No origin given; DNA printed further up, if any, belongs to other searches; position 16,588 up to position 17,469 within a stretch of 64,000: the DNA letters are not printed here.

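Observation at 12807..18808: citDEF-type acyl-lyase complex without CitC/CitX/CitG, flanked by two HD-domain hydrolases and an MmgE/PrpD protein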

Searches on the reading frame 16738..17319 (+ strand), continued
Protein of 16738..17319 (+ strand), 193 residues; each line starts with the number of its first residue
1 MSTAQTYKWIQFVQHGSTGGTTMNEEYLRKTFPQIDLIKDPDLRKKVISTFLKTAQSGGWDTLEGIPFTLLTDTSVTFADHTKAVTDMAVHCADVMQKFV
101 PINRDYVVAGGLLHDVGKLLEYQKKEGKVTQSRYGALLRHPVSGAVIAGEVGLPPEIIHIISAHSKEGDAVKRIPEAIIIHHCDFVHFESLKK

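Call 42: find_encoding_contigs(protein=P0217, flank=7000, max_places=1)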
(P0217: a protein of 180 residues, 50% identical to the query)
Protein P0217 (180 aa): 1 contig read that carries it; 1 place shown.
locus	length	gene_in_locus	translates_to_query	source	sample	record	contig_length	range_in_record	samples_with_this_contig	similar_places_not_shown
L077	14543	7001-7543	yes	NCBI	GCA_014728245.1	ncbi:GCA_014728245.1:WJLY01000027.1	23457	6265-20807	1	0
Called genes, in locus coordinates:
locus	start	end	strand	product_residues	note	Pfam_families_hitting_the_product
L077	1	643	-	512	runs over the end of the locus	PF00171:Aldedh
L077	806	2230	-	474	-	PF13229:Beta_helix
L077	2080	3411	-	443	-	PF02415:Chlam_PMP (faint), PF13229:Beta_helix (weak)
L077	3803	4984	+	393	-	PF00180:Iso_dh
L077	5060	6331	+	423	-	PF00330:Aconitase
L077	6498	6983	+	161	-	PF00694:Aconitase_C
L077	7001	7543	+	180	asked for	PF01966:HD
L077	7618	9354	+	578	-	PF00082:Peptidase_S8, PF13860:FlgD_ig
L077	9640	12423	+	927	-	PF02563:Poly_export, PF10531:SLBB, PF22461:SLBB_2, PF10531:SLBB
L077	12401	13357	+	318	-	PF02706:Wzz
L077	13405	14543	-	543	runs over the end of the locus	-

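Call 55: search_protein_families(library=ncbifam, proteins=[L017:1522-2787:+, L019:7697-8956:+, L023:8503-9804:+, L077:5060-6331:+, L018:9975-10754:+, L075:6192-7004:+, L077:3803-4984:+], max_evalue=1e-20)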
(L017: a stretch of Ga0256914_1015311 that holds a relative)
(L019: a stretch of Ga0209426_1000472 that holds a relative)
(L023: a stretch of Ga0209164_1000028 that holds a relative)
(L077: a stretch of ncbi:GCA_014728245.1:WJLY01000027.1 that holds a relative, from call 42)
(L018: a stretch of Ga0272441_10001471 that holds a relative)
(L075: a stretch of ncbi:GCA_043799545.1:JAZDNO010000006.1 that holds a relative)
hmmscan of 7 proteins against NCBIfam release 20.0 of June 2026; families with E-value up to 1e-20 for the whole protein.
L017:1522-2787:+ (421 aa): 19 families
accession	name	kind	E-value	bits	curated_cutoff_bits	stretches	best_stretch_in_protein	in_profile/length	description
NF001614.1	PRK00402.1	subfamily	5e-175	582.1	385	1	4-417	1-415/415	aconitase/3-isopropylmalate dehydratase large subunit family protein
TIGR01343.1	hacA_fam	subfamily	5.4e-172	572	385.7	1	5-417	1-412/412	homoaconitate hydratase family protein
TIGR02086.1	IPMI_arch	subfamily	1.7e-167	557.3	410.15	1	4-417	1-410/411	3-isopropylmalate dehydratase/homoaconitate hydratase family large subunit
TIGR02083.1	LEU2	equivalog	7.2e-150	499.5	610.65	1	5-418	2-418/419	3-isopropylmalate dehydratase large subunit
NF040615.1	HacA_Meth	equivalog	8.3e-147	489.2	550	1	5-415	2-417/419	homoaconitase large subunit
NF009116.0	PRK12466.1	subfamily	1.5e-102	343.6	531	2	4-286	5-305/472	3-isopropylmalate dehydratase large subunit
NF004016.0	PRK05478.1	subfamily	1.1e-98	330.9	510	2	23-285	22-302/468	3-isopropylmalate dehydratase large subunit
NF005558.0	PRK07229.1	equivalog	3e-98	330.1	612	1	3-419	2-415/647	aconitate hydratase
TIGR00139.1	h_aconitase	equivalog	4.5e-89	299.7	529.9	2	12-242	15-244/709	homoaconitase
TIGR00170.1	leuC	equivalog_domain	2.6e-85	286.8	560.25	2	47-286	45-302/466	3-isopropylmalate dehydratase large subunit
TIGR01342.1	acon_putative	hypoth_equivalog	1.7e-82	277.7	719.15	1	6-419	2-412/655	putative aconitate hydratase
NF006690.0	PRK09238.1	equivalog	1.8e-44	151.9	782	1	245-420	645-818/852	bifunctional aconitate hydratase 2/2-methylisocitrate dehydratase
TIGR01340.1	aconitase_mito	equivalog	9e-43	146.6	825.35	1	23-413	50-472/745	aconitate hydratase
NF008503.0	PRK11413.1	equivalog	9.3e-38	129.7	641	1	102-286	129-313/753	hydratase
NF009520.0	PRK12881.1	subfamily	2.5e-32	111.5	905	1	88-279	176-380/893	aconitate hydratase AcnA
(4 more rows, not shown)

L019:7697-8956:+ (419 aa): 18 families
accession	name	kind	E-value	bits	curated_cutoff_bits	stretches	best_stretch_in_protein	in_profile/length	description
NF001614.1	PRK00402.1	subfamily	5.3e-173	575.5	385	1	3-414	1-415/415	aconitase/3-isopropylmalate dehydratase large subunit family protein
TIGR01343.1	hacA_fam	subfamily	2.8e-171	569.7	385.7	1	4-414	1-412/412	homoaconitate hydratase family protein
TIGR02086.1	IPMI_arch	subfamily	3.9e-168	559.4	410.15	1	3-414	1-410/411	3-isopropylmalate dehydratase/homoaconitate hydratase family large subunit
NF040615.1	HacA_Meth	equivalog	1.6e-146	488.3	550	1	4-412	2-417/419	homoaconitase large subunit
TIGR02083.1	LEU2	equivalog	5.9e-143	476.8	610.65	1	4-416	2-419/419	3-isopropylmalate dehydratase large subunit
NF005558.0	PRK07229.1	equivalog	1e-105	354.7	612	1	1-416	1-415/647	aconitate hydratase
NF009116.0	PRK12466.1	subfamily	2.8e-103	346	531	2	51-283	51-305/472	3-isopropylmalate dehydratase large subunit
TIGR01342.1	acon_putative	hypoth_equivalog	7e-96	321.9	719.15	1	4-416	1-412/655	putative aconitate hydratase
NF004016.0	PRK05478.1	subfamily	7.5e-94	314.9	510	2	51-283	50-303/468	3-isopropylmalate dehydratase large subunit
TIGR00139.1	h_aconitase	equivalog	1e-88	298.5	529.9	2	3-237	2-242/709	homoaconitase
TIGR00170.1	leuC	equivalog_domain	1.5e-82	277.7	560.25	2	52-283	50-302/466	3-isopropylmalate dehydratase large subunit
TIGR01340.1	aconitase_mito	equivalog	1.5e-47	162.4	825.35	1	86-410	122-472/745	aconitate hydratase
NF006690.0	PRK09238.1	equivalog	4.8e-42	143.9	782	1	246-412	649-813/852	bifunctional aconitate hydratase 2/2-methylisocitrate dehydratase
NF008503.0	PRK11413.1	equivalog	1.6e-35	122.3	641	0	98-285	128-315/753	hydratase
TIGR00117.1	acnB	equivalog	5.1e-31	107.3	1287.2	1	246-412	648-811/844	bifunctional aconitate hydratase 2/2-methylisocitrate dehydratase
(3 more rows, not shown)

L023:8503-9804:+ (433 aa): 18 families
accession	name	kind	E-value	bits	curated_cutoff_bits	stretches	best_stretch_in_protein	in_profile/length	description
NF001614.1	PRK00402.1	subfamily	9.5e-167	554.9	385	1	13-425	1-415/415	aconitase/3-isopropylmalate dehydratase large subunit family protein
TIGR01343.1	hacA_fam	subfamily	1.2e-163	544.5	385.7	1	14-425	1-412/412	homoaconitate hydratase family protein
TIGR02086.1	IPMI_arch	subfamily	8.9e-159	528.6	410.15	1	13-426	1-411/411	3-isopropylmalate dehydratase/homoaconitate hydratase family large subunit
NF040615.1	HacA_Meth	equivalog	1.4e-140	468.7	550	1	14-423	2-417/419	homoaconitase large subunit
TIGR02083.1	LEU2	equivalog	2.7e-140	468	610.65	1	14-427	2-419/419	3-isopropylmalate dehydratase large subunit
NF005558.0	PRK07229.1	equivalog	2e-97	327.4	612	1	11-427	1-415/647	aconitate hydratase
NF009116.0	PRK12466.1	subfamily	5.1e-95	318.8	531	2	11-296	3-307/472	3-isopropylmalate dehydratase large subunit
TIGR00139.1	h_aconitase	equivalog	3.6e-88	296.7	529.9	2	27-245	20-239/709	homoaconitase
NF004016.0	PRK05478.1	subfamily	1.5e-86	290.8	510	2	11-294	2-303/468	3-isopropylmalate dehydratase large subunit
TIGR01342.1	acon_putative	hypoth_equivalog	9e-79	265.4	719.15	1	14-428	1-413/655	putative aconitate hydratase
TIGR00170.1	leuC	equivalog_domain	8.7e-74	248.8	560.25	2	11-297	1-305/466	3-isopropylmalate dehydratase large subunit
TIGR01340.1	aconitase_mito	equivalog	7.7e-43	146.9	825.35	1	29-420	46-471/745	aconitate hydratase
NF008503.0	PRK11413.1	equivalog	3.1e-36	124.6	641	0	298-414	350-466/753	hydratase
NF006690.0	PRK09238.1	equivalog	6.3e-34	117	782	1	255-426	647-816/852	bifunctional aconitate hydratase 2/2-methylisocitrate dehydratase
NF009520.0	PRK12881.1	subfamily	3e-30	104.7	905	1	109-251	190-331/893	aconitate hydratase AcnA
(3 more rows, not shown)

L077:5060-6331:+ (423 aa): 19 families
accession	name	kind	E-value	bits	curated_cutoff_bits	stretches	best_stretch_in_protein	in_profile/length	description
NF001614.1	PRK00402.1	subfamily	1.1e-159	531.6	385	1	3-420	1-415/415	aconitase/3-isopropylmalate dehydratase large subunit family protein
TIGR01343.1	hacA_fam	subfamily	9.5e-154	511.9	385.7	1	4-420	1-412/412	homoaconitate hydratase family protein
TIGR02086.1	IPMI_arch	subfamily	1.8e-152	507.8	410.15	1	3-421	1-411/411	3-isopropylmalate dehydratase/homoaconitate hydratase family large subunit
TIGR02083.1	LEU2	equivalog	4.4e-134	447.6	610.65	1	3-422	1-419/419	3-isopropylmalate dehydratase large subunit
NF040615.1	HacA_Meth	equivalog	6.4e-131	436.9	550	1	3-418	1-417/419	homoaconitase large subunit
NF005558.0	PRK07229.1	equivalog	1.6e-104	350.8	612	1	1-422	1-415/647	aconitate hydratase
TIGR00139.1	h_aconitase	equivalog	8.3e-95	318.6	529.9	2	4-241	3-242/709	homoaconitase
TIGR01342.1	acon_putative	hypoth_equivalog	2.2e-84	283.9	719.15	1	4-422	1-412/655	putative aconitate hydratase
NF009116.0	PRK12466.1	subfamily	1.7e-82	277.5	531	2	50-288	49-304/472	3-isopropylmalate dehydratase large subunit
NF004016.0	PRK05478.1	subfamily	3.2e-72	243.6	510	2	59-287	57-301/468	3-isopropylmalate dehydratase large subunit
TIGR00170.1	leuC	equivalog_domain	2.5e-61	207.7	560.25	2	91-277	97-290/466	3-isopropylmalate dehydratase large subunit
TIGR01340.1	aconitase_mito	equivalog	1.7e-45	155.6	825.35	1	86-417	121-473/745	aconitate hydratase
NF006690.0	PRK09238.1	equivalog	2.2e-41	141.7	782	1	253-417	650-812/852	bifunctional aconitate hydratase 2/2-methylisocitrate dehydratase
NF008503.0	PRK11413.1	equivalog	1.9e-36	125.3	641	0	97-290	125-314/753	hydratase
NF006757.0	PRK09277.1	subfamily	3.5e-34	117.6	686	1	97-292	176-390/888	aconitate hydratase AcnA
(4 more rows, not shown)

L018:9975-10754:+ (259 aa): 11 families
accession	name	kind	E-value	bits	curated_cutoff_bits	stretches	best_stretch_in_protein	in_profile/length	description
NF004866.0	PRK06224.1-3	subfamily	2.2e-91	305.8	245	1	3-257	16-268/275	citryl-CoA lyase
NF004869.0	PRK06224.1-6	subfamily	1.1e-90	303.5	212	1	4-258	3-256/263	citryl-CoA lyase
NF004864.0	PRK06224.1-1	equivalog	1.2e-64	218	261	1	5-257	16-274/278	citryl-CoA lyase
NF004868.0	PRK06224.1-5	subfamily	5.9e-63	212.4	193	1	5-237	5-239/260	citryl-CoA lyase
NF004867.0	PRK06224.1-4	equivalog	1.5e-36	125.8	409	1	26-236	29-236/261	citryl-CoA lyase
NF004865.0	PRK06224.1-2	equivalog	7.6e-36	124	323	1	7-253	8-262/265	citryl-CoA lyase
TIGR01800.1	cit_synth_II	subfamily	7.6e-28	97.3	421.3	1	50-257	165-361/368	2-methylcitrate synthase/citrate synthase II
NF041301.1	Cit_synth_Halo_CitZ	equivalog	3.5e-24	85.5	550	0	55-242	180-361/379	citrate synthase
NF041157.1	Cit_synThplmales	equivalog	9.9e-23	80.8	590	0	53-257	171-369/377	citrate synthase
NF004126.0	PRK05614.1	equivalog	8.2e-22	77.2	505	0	55-237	222-405/430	citrate synthase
NF010638.0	PRK14035.1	equivalog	8e-21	74.2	572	0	41-242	160-354/372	citrate synthase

L075:6192-7004:+ (270 aa): 11 families
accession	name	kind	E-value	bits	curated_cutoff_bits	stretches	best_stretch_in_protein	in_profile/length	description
NF004869.0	PRK06224.1-6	subfamily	9.3e-86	287.4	212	1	12-268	3-259/263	citryl-CoA lyase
NF004866.0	PRK06224.1-3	subfamily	1.6e-82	276.8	245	1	8-266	13-270/275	citryl-CoA lyase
NF004864.0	PRK06224.1-1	equivalog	5.9e-65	219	261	1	11-267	14-277/278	citryl-CoA lyase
NF004868.0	PRK06224.1-5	subfamily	1.1e-62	211.5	193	1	16-243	8-238/260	citryl-CoA lyase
NF004867.0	PRK06224.1-4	equivalog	7.2e-44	149.8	409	1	34-243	29-236/261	citryl-CoA lyase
NF004865.0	PRK06224.1-2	equivalog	4.5e-33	114.9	323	1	22-261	19-263/265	citryl-CoA lyase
TIGR01800.1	cit_synth_II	subfamily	8.7e-29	100.4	421.3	1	39-264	146-361/368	2-methylcitrate synthase/citrate synthase II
NF004126.0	PRK05614.1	equivalog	5.3e-24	84.4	505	0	60-267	219-426/430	citrate synthase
NF041301.1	Cit_synth_Halo_CitZ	equivalog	5.5e-24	84.9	550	0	62-252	179-364/379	citrate synthase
NF009005.0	PRK12350.1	subfamily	3.5e-23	82.4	332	1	55-263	153-353/366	citrate synthase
NF010636.0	PRK14033.1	equivalog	6.7e-21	74.5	479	0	65-266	182-373/376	bifunctional 2-methylcitrate synthase/citrate synthase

L077:3803-4984:+ (393 aa): 16 families
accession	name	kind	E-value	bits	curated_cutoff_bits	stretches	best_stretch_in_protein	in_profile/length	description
NF040626.1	AksF2_Meth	equivalog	4.3e-82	276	540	1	180-390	130-327/333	homoisocitrate dehydrogenase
NF040619.1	AksF_Meth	equivalog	5e-75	252.7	500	2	173-360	138-326/343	homoisocitrate dehydrogenase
TIGR02088.1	LEU3_arch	subfamily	1.6e-72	244.5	409.8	2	168-365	118-310/324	isopropylmalate/isohomocitrate dehydrogenases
NF006529.0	PRK08997.1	equivalog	2.3e-69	233.9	510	1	1-393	1-335/335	isocitrate dehydrogenase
NF006673.0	PRK09222.1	equivalog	9.4e-64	216.1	509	1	176-393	132-341/482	NADP-dependent isocitrate dehydrogenase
NF002898.0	PRK03437.1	equivalog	1.6e-59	201.9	393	1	5-360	6-328/347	3-isopropylmalate dehydrogenase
TIGR00175.1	mito_nad_idh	equivalog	7.9e-55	186.3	432.4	1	182-393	135-334/334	isocitrate dehydrogenase (NAD(+))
TIGR02089.1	TTC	equivalog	4.6e-53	180.4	470.4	1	5-392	5-351/352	tartrate dehydrogenase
TIGR02924.1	ICDH_alpha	equivalog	2.5e-50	171.9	561.35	1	88-393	71-337/473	isocitrate dehydrogenase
TIGR00183.1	prok_nadp_idh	equivalog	2.3e-47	161.8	567.3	1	254-390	285-413/417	isocitrate dehydrogenase (NADP(+))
TIGR00169.1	leuB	equivalog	1e-46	159.6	353.2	1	6-367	2-334/349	3-isopropylmalate dehydrogenase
NF006048.0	PRK08194.1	equivalog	9.3e-46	156.5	501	1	3-393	3-349/352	tartrate dehydrogenase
NF005425.0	PRK07006.1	equivalog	2.4e-43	148.4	490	1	255-378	286-406/416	NADP-dependent isocitrate dehydrogenase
NF005610.0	PRK07362.1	equivalog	8.1e-38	130.2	585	1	258-391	346-472/474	NADP-dependent isocitrate dehydrogenase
NF040855.1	iso_homocit_dh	equivalog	4.7e-34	118.2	680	1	181-390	126-316/345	isocitrate--homoisocitrate dehydrogenase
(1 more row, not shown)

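Call 66: search_protein_families(library=pfam, proteins=[L021:5353-6246:+, L021:6460-7854:+, L021:7879-10419:+, L027:10379-11776:+, L027:11532-12533:+, L027:12526-13248:+, L017:2784-3443:+, L017:3440-4324:+, L023:10413-11531:+, L019:8925-10094:-], max_evalue=0.00001)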
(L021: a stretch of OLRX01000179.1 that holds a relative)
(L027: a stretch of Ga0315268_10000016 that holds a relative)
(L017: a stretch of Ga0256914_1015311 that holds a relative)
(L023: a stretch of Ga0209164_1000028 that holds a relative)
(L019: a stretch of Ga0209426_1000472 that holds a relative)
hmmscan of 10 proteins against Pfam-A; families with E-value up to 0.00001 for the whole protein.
L021:5353-6246:+ (297 aa): 2 families
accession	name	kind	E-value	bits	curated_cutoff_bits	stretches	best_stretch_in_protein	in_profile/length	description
PF03466.25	LysR_substrate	-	2.4e-17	63.5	28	1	92-284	7-206/209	LysR substrate binding domain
PF00126.33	HTH_1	-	2.9e-12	46.8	26.6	1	11-61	9-59/60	Bacterial regulatory helix-turn-helix protein, lysR family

L021:6460-7854:+ (464 aa): 2 families
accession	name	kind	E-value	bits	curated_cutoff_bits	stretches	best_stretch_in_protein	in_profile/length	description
PF04055.27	Radical_SAM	-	1.4e-31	110.3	29.5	1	151-344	2-165/166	Radical SAM superfamily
PF00919.26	UPF0004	-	1.3e-28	99.3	27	1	6-103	3-98/98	Uncharacterized protein family UPF0004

L021:7879-10419:+ (847 aa): 5 families
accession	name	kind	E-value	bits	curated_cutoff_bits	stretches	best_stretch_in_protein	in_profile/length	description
PF00488.27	MutS_V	-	5.7e-84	281.2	30.2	1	620-805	1-186/188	MutS domain V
PF05192.23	MutS_III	-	1.6e-55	188.9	34.1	1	277-567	2-194/194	MutS domain III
PF01624.25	MutS_I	-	8.2e-47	158.5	20.6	1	16-127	1-112/113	MutS domain I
PF05190.23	MutS_IV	-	1.1e-30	106.2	22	1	436-527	1-92/92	MutS family domain IV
PF05188.22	MutS_II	-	4.9e-06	27.4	25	0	143-259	10-132/133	MutS domain II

L027:10379-11776:+ (465 aa): 1 family
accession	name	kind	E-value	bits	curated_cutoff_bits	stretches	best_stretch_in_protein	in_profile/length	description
PF00330.25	Aconitase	-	8.2e-101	338.7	28.7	2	61-330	7-306/463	Aconitase family (aconitate hydratase)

L027:11532-12533:+ (333 aa): 0 families

L027:12526-13248:+ (240 aa): 2 families
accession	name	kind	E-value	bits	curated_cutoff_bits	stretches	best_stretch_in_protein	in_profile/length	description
PF00440.29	TetR_N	-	6.2e-10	39.1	24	1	40-82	2-44/47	Bacterial regulatory proteins, tetR family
PF17926.6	TetR_C_21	-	2e-09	38.1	26.2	1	118-222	9-105/111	Tetracyclin repressor-like, C-terminal domain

L017:2784-3443:+ (219 aa): 2 families
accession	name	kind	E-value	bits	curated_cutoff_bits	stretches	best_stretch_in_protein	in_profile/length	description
PF03315.21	SDH_beta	-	1.6e-12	48.5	26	1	10-77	8-80/155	Serine dehydratase beta chain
PF01842.31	ACT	-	4.5e-08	33.2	27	1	146-208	2-65/66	ACT domain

L017:3440-4324:+ (294 aa): 1 family
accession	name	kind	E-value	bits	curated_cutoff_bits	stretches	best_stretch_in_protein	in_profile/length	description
PF03313.21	SDH_alpha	-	5.5e-74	249.5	26.4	1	14-271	2-260/260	Serine dehydratase alpha chain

L023:10413-11531:+ (372 aa): 1 family
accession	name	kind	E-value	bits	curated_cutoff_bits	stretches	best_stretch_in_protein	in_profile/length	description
PF00180.25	Iso_dh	-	1.3e-83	281.5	27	1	5-368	1-348/348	Isocitrate/isopropylmalate dehydrogenase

L019:8925-10094:- (389 aa): 0 families
